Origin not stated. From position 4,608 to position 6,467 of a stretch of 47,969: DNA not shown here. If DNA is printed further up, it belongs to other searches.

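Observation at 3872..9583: Nitrogenase-like reductase operon led by cysteine synthase (cysK-nifB-K-D-H)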

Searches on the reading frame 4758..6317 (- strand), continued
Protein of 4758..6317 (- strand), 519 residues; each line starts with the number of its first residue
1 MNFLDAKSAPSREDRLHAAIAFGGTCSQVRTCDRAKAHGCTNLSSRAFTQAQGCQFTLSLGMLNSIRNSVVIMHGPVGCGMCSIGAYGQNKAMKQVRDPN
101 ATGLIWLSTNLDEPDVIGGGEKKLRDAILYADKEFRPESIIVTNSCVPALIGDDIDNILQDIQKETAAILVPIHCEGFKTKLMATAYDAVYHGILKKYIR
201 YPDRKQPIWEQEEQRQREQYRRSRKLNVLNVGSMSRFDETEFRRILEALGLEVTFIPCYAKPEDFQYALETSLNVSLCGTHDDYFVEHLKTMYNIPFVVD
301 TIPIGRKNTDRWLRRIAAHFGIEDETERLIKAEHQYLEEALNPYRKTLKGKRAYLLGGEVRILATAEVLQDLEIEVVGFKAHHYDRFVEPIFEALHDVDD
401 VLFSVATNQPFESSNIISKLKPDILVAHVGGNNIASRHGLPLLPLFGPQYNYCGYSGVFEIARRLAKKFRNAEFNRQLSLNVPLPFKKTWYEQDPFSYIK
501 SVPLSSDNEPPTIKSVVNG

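Call 62: search_protein_families(library=ncbifam, proteins=[L005:15981-16427:+, L005:16840-17991:+, L003:16969-17604:+], max_evalue=0.00001)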
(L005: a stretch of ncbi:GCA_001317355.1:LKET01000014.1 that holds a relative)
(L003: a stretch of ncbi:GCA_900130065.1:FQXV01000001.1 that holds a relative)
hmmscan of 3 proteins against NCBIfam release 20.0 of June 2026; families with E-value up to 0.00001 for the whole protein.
L005:15981-16427:+ (148 aa): 7 families
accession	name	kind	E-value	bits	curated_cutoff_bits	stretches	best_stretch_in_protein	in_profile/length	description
TIGR00738.1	rrf2_super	superfamily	1.9e-28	98.9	73.3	1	1-132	1-131/132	Rrf2 family transcriptional regulator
NF047409.1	Cys_reg_CymR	equivalog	7.2e-28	97.4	195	1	1-148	1-139/139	cysteine metabolism transcriptional regulator CymR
TIGR02010.1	IscR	equivalog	6.8e-26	90.7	207.55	1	1-134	1-132/135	Fe-S cluster assembly transcriptional regulator IscR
NF008110.0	PRK10857.1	equivalog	2.3e-21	76.2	275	1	1-134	1-132/164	Fe-S cluster assembly transcriptional regulator IscR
TIGR02944.1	suf_reg_Xantho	equivalog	7.1e-14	52.3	110.65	1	2-131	3-130/130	SUF system Fe-S cluster assembly regulator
NF008886.0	PRK11920.1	equivalog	1.2e-11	44.5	193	1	1-87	1-85/153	iron-responsive transcriptional regulator RirA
NF008240.0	PRK11014.1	equivalog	8.8e-11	42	182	1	8-137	8-130/141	nitric oxide-sensing transcriptional repressor NsrR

L005:16840-17991:+ (383 aa): 50 families (the best 25 are shown)
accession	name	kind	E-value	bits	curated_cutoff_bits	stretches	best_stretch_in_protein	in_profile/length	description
NF005810.0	PRK07671.1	equivalog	1.6e-153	511.2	594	1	9-381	4-376/377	bifunctional cystathionine gamma-lyase/homocysteine desulfhydrase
NF005976.0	PRK08064.1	equivalog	3.4e-145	483.9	627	1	5-381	4-380/390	cystathionine beta-lyase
NF006095.0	PRK08247.1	equivalog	1.2e-144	481.6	585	1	7-381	5-363/369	methionine biosynthesis PLP-dependent protein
NF004821.0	PRK06176.1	equivalog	2.8e-144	480.7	642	1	8-381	3-376/380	cystathionine gamma-synthase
NF005871.0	PRK07811.1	equivalog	4e-132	440.5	513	1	7-382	12-387/389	cystathionine gamma-synthase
TIGR02080.1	O_succ_thio_ly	equivalog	4e-120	401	504.55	1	19-381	15-379/382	cystathionine gamma-synthase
TIGR01329.1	cysta_beta_ly_E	equivalog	3.5e-119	397.9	487.5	1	9-381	2-378/383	cystathionine beta-lyase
NF005577.0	PRK07269.1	equivalog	8.8e-119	396.9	620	1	7-381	6-362/364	cystathionine gamma-synthase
TIGR01328.1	met_gam_lyase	equivalog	3.9e-118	394.7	549.7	1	9-381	5-388/391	methionine gamma-lyase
NF005263.0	PRK06767.1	equivalog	3.3e-114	381.9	617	1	8-381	6-383/392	methionine gamma-lyase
NF043007.1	CysBLyMetC_Staph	equivalog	3.6e-110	368.4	700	1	9-381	6-372/378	cystathionine beta-lyase MetC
NF006347.0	PRK08574.1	equivalog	2.6e-109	365.5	477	1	10-381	5-382/385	cystathionine gamma-synthase family protein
NF004876.0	PRK06234.1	subfamily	5.8e-109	364.7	666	1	8-381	9-395/400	methionine gamma-lyase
NF005047.0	PRK06460.1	equivalog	2.3e-104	349.2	501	1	17-382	10-373/376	hypothetical protein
TIGR01325.1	O_suc_HS_sulf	equivalog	1e-103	346.9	510.05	1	43-381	42-380/380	O-succinylhomoserine sulfhydrylase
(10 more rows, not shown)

L003:16969-17604:+ (211 aa): 13 families
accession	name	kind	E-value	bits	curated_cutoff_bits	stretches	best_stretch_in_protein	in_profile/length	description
NF047996.1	corrin_MtgC_2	exception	1e-57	195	370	1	4-201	5-201/212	glycine betaine-specific corrinoid protein MtgC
TIGR02370.1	pyl_corrinoid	subfamily_domain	3e-57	193.2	215.3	1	7-201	2-196/197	methyltransferase cognate corrinoid protein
NF041607.1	dimeth_corrin_MtbC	equivalog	9.7e-51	172.2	350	1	22-207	16-200/203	dimethylamine corrinoid protein MtbC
NF047995.1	corrinoid_MtgC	exception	1.3e-48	165.3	310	1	4-206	5-209/215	glycine betaine-specific corrinoid protein MtgC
NF040655.1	MtaC_Meth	equivalog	9.6e-37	126.4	420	1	3-203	35-231/253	methanol--corrinoid protein MtaC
TIGR02082.1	metH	equivalog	4.7e-35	120.6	1010.85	1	13-197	656-839/1182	methionine synthase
NF040669.1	MtaC2_Meth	equivalog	4.3e-34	118.1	450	1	4-200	43-236/267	methanol--corrinoid protein MtaC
NF007024.0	PRK09490.1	equivalog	1.4e-29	102.6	1497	1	10-185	668-845/1234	methionine synthase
NF002612.0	PRK02261.1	equivalog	7.4e-11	41.7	110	1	90-180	5-93/148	methylaspartate mutase subunit S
TIGR01501.1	MthylAspMutase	equivalog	1.1e-07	31.7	135.8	1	92-180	5-91/134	methylaspartate mutase subunit S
NF052513.1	TransRegCarH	equivalog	1.8e-07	30.7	400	1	7-193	87-262/274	HTH-type transcriptional repressor CarH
NF040743.1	ornith_mutase_E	equivalog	2.2e-06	25.9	800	1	84-194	590-707/730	D-ornithine 4,5-aminomutase subunit OraE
TIGR00640.1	acid_CoA_mut_C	subfamily_domain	9.4e-06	25.6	57.45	0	90-181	4-93/132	methylmalonyl-CoA mutase C-terminal domain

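Call 68: search_protein_families(library=ncbifam, proteins=[P0158, P0166, P0263, P0264, P0214, P0153, P0165, P0184, P0227, P0259], max_evalue=1e-30)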
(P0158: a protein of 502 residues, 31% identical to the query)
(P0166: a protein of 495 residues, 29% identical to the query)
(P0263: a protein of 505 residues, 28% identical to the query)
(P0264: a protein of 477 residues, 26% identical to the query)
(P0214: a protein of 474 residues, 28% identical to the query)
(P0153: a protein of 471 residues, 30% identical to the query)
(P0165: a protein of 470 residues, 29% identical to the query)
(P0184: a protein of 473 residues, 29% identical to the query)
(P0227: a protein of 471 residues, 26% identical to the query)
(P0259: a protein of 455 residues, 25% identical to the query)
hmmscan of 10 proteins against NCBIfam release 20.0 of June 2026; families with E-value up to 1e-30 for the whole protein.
P0158 (502 aa): 4 families
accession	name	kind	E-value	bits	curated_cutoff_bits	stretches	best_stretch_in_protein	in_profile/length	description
TIGR01283.1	nifE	equivalog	1.3e-46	159.2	505.1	1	75-466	58-447/459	nitrogenase iron-molybdenum cofactor biosynthesis protein NifE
TIGR01862.1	N2-ase-Ialpha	subfamily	1.3e-42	146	486.05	1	74-467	49-440/444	nitrogenase component I subunit alpha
TIGR01282.1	nifD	equivalog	2.4e-39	135.3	653.55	1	74-467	63-457/466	nitrogenase molybdenum-iron protein alpha chain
NF011047.0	PRK14477.1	equivalog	4.8e-34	117.4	1229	1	116-467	84-441/917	bifunctional nitrogenase iron-molybdenum cofactor biosynthesis protein NifEN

P0166 (495 aa): 5 families
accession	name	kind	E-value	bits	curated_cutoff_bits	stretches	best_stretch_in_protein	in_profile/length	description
TIGR01283.1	nifE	equivalog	5.5e-47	160.4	505.1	1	41-461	40-452/459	nitrogenase iron-molybdenum cofactor biosynthesis protein NifE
TIGR01862.1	N2-ase-Ialpha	subfamily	8.1e-47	159.9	486.05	1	58-460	49-443/444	nitrogenase component I subunit alpha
TIGR01282.1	nifD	equivalog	1.4e-36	126.2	653.55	1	59-462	64-462/466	nitrogenase molybdenum-iron protein alpha chain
TIGR01284.1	alt_nitrog_alph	subfamily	1.1e-35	122.9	512.8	1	58-460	59-450/457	nitrogenase subunit alpha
NF011047.0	PRK14477.1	equivalog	1.9e-33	115.3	1229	1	104-475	83-459/917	bifunctional nitrogenase iron-molybdenum cofactor biosynthesis protein NifEN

P0263 (505 aa): 3 families
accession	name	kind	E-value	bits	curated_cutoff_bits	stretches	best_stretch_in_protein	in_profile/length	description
TIGR01862.1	N2-ase-Ialpha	subfamily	1.1e-42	146.3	486.05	1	58-467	28-441/444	nitrogenase component I subunit alpha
TIGR01283.1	nifE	equivalog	1.3e-42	145.9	505.1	1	55-468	34-450/459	nitrogenase iron-molybdenum cofactor biosynthesis protein NifE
TIGR01284.1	alt_nitrog_alph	subfamily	3.3e-38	131.3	512.8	1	61-467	41-448/457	nitrogenase subunit alpha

P0264 (477 aa): 7 families
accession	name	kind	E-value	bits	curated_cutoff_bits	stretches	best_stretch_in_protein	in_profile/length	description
TIGR01862.1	N2-ase-Ialpha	subfamily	1.5e-156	521.5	486.05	1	14-463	1-443/444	nitrogenase component I subunit alpha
TIGR01284.1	alt_nitrog_alph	subfamily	4e-151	503.5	512.8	1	5-463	2-450/457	nitrogenase subunit alpha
TIGR01282.1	nifD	equivalog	2e-136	455.4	653.55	1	13-466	15-463/466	nitrogenase molybdenum-iron protein alpha chain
TIGR01860.1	VNFD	equivalog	1.2e-130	436.3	823.1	1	2-463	1-452/461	nitrogenase vanadium-iron protein, alpha chain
TIGR01861.1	ANFD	equivalog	2.2e-112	376.1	873.8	1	1-461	1-451/513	nitrogenase iron-iron protein, alpha chain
TIGR01283.1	nifE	equivalog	3.5e-111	372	505.1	1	24-467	23-455/459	nitrogenase iron-molybdenum cofactor biosynthesis protein NifE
NF011047.0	PRK14477.1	equivalog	1.4e-87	294.5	1229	1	17-467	8-448/917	bifunctional nitrogenase iron-molybdenum cofactor biosynthesis protein NifEN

P0214 (474 aa): 6 families
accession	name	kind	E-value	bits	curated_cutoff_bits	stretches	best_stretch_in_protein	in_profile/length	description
TIGR01283.1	nifE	equivalog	1.1e-48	166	505.1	1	40-453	42-453/459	nitrogenase iron-molybdenum cofactor biosynthesis protein NifE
TIGR01862.1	N2-ase-Ialpha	subfamily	7.7e-48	163.2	486.05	1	42-440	35-432/444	nitrogenase component I subunit alpha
TIGR01284.1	alt_nitrog_alph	subfamily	1e-40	139.6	512.8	1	42-439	45-438/457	nitrogenase subunit alpha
TIGR01282.1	nifD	equivalog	1.7e-37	129.2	653.55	1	41-404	48-409/466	nitrogenase molybdenum-iron protein alpha chain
TIGR01278.1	DPOR_BchB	equivalog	1.1e-35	123.4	490.35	1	42-405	10-366/512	ferredoxin:protochlorophyllide reductase (ATP-dependent) subunit B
TIGR01860.1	VNFD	equivalog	2.2e-31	109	823.1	1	42-441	47-442/461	nitrogenase vanadium-iron protein, alpha chain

P0153 (471 aa): 3 families
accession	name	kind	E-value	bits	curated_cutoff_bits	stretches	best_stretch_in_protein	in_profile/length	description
TIGR01283.1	nifE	equivalog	5.7e-43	147.1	505.1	1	59-438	53-447/459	nitrogenase iron-molybdenum cofactor biosynthesis protein NifE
TIGR01862.1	N2-ase-Ialpha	subfamily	1.5e-38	132.6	486.05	1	61-440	47-441/444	nitrogenase component I subunit alpha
TIGR01282.1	nifD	equivalog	5.2e-32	111.2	653.55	1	62-439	62-457/466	nitrogenase molybdenum-iron protein alpha chain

P0165 (470 aa): 1 family
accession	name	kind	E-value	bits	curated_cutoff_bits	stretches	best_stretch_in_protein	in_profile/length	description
TIGR01283.1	nifE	equivalog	6.2e-35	120.7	505.1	1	63-433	57-443/459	nitrogenase iron-molybdenum cofactor biosynthesis protein NifE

P0184 (473 aa): 0 families

P0227 (471 aa): 1 family
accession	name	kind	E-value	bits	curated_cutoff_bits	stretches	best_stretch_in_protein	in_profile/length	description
TIGR01283.1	nifE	equivalog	4.4e-31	107.9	505.1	1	59-435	53-443/459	nitrogenase iron-molybdenum cofactor biosynthesis protein NifE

P0259 (455 aa): 1 family
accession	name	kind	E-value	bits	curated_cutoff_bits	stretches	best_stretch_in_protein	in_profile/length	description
TIGR01283.1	nifE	equivalog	8.9e-31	107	505.1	0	21-425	45-445/459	nitrogenase iron-molybdenum cofactor biosynthesis protein NifE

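Call 84: search_protein_families(library=pfam, proteins=[L086:13591-14637:+, L025:3538-5211:+, L025:6712-7380:+, L056:16597-17820:+, L062:8650-9957:+, L054:6327-6758:+, L035:4498-4983:+, L073:14745-15566:+, L037:4477-5652:+, L052:2431-3504:+], max_evalue=0.0001)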
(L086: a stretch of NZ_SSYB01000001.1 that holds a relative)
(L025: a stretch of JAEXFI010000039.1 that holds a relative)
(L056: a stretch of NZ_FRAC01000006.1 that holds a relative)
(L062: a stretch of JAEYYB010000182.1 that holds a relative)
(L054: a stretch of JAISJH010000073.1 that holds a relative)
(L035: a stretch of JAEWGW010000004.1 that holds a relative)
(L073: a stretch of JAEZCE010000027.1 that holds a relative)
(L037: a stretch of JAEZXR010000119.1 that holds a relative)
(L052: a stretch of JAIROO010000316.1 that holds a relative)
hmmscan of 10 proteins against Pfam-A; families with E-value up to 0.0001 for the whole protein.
L086:13591-14637:+ (348 aa): 1 family
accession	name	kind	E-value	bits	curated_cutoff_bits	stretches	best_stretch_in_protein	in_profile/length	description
PF01208.23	URO-D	-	2.8e-89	300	23.9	1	8-341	2-345/346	Uroporphyrinogen decarboxylase (URO-D)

L025:3538-5211:+ (557 aa): 3 families
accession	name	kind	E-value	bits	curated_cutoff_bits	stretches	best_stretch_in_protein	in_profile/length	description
PF14574.11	RACo_C_ter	-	3e-68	230.2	27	1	312-555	2-247/261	C-terminal domain of RACo the ASKHA domain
PF17651.6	Raco_middle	-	5.1e-54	182.7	26.8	1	148-308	1-162/163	RACo middle region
PF00111.32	Fer2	-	5.5e-11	42.7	21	1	9-82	6-76/77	2Fe-2S iron-sulfur cluster binding domain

L025:6712-7380:+ (222 aa): 2 families
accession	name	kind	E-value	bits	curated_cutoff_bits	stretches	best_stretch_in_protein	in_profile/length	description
PF02310.24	B12-binding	-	2.1e-25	89.3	32.1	1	102-214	2-120/121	B12 binding domain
PF02607.22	B12-binding_2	-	1.1e-21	77.2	23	1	16-89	2-74/74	B12 binding domain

L056:16597-17820:+ (407 aa): 2 families
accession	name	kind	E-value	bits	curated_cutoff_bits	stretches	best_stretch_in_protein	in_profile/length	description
PF02687.27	FtsX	-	4.1e-12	46.7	25.5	1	276-387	1-112/120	FtsX-like permease C-terminal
PF12704.14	MacB_PCD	-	4.7e-07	30.7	27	1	38-245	13-206/207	MacB-like periplasmic core domain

L062:8650-9957:+ (435 aa): 1 family
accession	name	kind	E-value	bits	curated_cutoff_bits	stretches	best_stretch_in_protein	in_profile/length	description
PF00120.29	Gln-synt_C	-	1.2e-96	324.2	24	1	114-431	2-344/344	Glutamine synthetase, catalytic domain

L054:6327-6758:+ (143 aa): 1 family
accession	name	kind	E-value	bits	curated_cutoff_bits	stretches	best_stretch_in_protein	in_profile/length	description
PF14387.11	DUF4418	-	3.2e-24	85.9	27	1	12-128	2-115/117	Domain of unknown function (DUF4418)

L035:4498-4983:+ (161 aa): 2 families
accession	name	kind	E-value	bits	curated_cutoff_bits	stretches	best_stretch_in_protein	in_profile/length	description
PF01243.27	PNPOx_N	-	4.1e-14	53.4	28.1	1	17-147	3-118/120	Pyridoxamine 5'-phosphate oxidase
PF12900.13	Pyridox_ox_2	-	3.2e-05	24.4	27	1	17-145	3-136/140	Pyridoxamine 5'-phosphate oxidase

L073:14745-15566:+ (273 aa): 1 family
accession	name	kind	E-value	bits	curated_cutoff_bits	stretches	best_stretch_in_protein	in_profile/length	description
PF03180.19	Lipoprotein_9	-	1.5e-84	283.3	27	1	35-273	1-236/236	NlpA lipoprotein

L037:4477-5652:+ (391 aa): 1 family
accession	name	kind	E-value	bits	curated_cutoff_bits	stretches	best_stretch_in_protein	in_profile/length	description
PF00155.27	Aminotran_1_2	-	2.5e-44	152.4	19.7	1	33-384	5-361/361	Aminotransferase class I and II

L052:2431-3504:+ (357 aa): 2 families
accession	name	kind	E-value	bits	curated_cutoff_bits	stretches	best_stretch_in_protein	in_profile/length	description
PF09084.16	NMT1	-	1.2e-14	55.2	20.5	1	77-291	6-216/216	NMT1/THI5 like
PF13379.11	NMT1_2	-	1.7e-06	28.5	24.7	0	165-294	121-247/252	NMT1-like family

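Call 93: find_encoding_contigs(protein=P0308, flank=8000, max_places=1)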
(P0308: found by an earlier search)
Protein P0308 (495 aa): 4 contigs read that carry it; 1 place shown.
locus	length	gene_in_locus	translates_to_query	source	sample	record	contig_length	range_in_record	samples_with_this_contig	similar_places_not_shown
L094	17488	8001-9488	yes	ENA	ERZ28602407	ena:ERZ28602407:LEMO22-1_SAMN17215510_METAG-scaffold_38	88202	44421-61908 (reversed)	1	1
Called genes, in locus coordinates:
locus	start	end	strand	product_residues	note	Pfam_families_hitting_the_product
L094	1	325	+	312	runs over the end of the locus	PF13476:AAA_23 (weak), PF00005:ABC_tran, PF13304:AAA_21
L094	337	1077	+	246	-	PF01061:ABC2_membrane, PF12698:ABC2_membrane_3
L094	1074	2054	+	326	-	PF12698:ABC2_membrane_3, PF01061:ABC2_membrane (weak)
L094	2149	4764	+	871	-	PF13191:AAA_16 (weak), PF13401:AAA_22 (faint), PF25873:WHD_MalT, PF13424:TPR_12 (weak), PF17874:TPR_MalT (faint), PF00196:GerE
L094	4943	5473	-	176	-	PF13302:Acetyltransf_3, PF00583:Acetyltransf_1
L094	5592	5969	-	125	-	PF13630:SdpI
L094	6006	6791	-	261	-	PF12650:DUF3784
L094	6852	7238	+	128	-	-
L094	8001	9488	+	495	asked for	PF00148:Oxidored_nitro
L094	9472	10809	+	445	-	PF00148:Oxidored_nitro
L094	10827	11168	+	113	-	PF02579:Nitro_FeMo-Co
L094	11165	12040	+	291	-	PF04055:Radical_SAM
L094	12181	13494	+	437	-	PF01053:Cys_Met_Meta_PP, PF00155:Aminotran_1_2 (weak), PF01041:DegT_DnrJ_EryC1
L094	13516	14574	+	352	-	PF09084:NMT1, PF13379:NMT1_2, PF12974:Phosphonate-bd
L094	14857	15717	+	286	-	PF00528:BPD_transp_1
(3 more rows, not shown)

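Call 102: predict_structure(alignment_id=A3)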
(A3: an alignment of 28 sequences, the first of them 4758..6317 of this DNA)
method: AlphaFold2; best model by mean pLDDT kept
length: 519 residues; sequences in the alignment: 28
mean_pLDDT: 67.3   pTM: 0.71
mean pLDDT of the five models: 67.3, 67.0, 64.9, 62.5, 61.1
residues with pLDDT >= 90: 86; 70-90: 161; 50-70: 143; < 50: 129
segments of 3 or more residues with pLDDT < 50: 1-4, 41-67, 78-103, 147-153, 176-188, 190-192, 197-204, 206-208, 259-264, 498-519
pLDDT, mean of each block of 10 residues (from residue 1): 48 52 77 70 38 37 50 60 32 41 59 63 87 79 56 66 85 51 44 49 50 62 76 69 92 70 50 68 56 64 88 90 95 96 94 81 88 92 72 88 70 79 80 65 73 90 90 77 61 57 39 28
secondary structure, 60 per line:
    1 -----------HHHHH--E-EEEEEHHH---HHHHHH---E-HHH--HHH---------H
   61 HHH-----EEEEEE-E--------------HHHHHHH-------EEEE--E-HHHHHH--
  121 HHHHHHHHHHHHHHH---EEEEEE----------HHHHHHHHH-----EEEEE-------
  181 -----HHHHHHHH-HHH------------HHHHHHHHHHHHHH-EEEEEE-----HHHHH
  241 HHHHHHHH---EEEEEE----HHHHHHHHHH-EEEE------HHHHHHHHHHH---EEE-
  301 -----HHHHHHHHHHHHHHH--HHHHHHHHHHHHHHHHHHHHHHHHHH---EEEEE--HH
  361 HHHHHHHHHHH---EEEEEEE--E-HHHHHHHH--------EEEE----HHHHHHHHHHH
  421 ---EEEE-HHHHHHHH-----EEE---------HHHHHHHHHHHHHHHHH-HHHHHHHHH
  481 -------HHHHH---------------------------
elements in order: H12-16 E21-25 H32-37 H60-63 E69-74 H91-97 E105-108 H113-118 H121-135 E139-144 H155-163 E169-173 H186-193 H210-223 E225-230 H236-248 E252-257 H262-271 E273-276 H283-293 E297-299 H306-320 H323-348 E352-356 H359-371 E375-381 H386-393 E402-405 H410-420 E424-427 H429-436 E442-444 H454-470 H472-480 H488-492
